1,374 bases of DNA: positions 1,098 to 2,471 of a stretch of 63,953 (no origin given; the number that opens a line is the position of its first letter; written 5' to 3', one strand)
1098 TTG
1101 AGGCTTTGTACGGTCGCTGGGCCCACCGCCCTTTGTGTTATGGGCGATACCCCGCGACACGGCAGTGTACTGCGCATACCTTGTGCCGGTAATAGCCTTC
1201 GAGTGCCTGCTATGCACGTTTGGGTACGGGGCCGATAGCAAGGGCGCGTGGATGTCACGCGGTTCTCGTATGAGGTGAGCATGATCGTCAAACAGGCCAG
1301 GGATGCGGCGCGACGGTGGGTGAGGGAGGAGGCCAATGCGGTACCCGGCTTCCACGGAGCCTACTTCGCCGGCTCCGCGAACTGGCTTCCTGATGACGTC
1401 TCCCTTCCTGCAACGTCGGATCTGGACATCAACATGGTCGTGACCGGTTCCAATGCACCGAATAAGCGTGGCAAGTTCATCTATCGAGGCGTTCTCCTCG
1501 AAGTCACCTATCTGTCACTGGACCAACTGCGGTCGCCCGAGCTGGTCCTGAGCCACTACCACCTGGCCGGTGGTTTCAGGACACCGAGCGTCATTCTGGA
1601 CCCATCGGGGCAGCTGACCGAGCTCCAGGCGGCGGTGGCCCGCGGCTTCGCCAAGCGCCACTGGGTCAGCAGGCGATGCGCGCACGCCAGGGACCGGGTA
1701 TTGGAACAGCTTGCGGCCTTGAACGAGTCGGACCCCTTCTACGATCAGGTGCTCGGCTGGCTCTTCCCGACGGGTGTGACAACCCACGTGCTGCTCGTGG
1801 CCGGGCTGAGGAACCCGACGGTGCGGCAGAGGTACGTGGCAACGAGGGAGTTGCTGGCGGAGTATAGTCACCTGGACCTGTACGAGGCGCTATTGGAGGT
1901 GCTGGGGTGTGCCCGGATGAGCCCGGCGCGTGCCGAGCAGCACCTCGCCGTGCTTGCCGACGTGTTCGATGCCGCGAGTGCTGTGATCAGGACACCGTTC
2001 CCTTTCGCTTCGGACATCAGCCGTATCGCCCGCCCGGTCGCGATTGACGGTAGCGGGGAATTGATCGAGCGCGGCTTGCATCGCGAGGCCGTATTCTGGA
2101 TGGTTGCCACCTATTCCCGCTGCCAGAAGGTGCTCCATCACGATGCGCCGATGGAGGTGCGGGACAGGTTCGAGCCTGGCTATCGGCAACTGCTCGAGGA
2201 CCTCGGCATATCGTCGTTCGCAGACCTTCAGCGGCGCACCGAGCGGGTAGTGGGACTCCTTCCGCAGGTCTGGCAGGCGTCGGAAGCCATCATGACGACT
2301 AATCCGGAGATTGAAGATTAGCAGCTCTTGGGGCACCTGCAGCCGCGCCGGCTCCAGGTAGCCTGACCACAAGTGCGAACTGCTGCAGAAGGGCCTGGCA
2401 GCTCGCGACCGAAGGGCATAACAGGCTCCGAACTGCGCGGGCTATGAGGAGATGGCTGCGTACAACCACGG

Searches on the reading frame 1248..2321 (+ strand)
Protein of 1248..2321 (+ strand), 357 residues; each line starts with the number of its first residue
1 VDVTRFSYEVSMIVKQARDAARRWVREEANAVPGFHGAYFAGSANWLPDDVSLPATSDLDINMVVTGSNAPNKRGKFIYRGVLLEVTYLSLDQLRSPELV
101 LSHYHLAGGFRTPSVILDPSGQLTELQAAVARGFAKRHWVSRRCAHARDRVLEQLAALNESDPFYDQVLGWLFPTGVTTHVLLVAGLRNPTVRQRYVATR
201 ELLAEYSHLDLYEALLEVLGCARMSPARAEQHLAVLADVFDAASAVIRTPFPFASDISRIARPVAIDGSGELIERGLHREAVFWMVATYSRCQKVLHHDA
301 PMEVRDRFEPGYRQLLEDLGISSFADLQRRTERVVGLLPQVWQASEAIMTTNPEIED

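Call 96: find_encoding_contigs(protein=window:1248-2321:+, flank=10000, max_places=3)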
Protein window:1248-2321:+ (357 aa): no gene with exactly this product is on record in the collection.
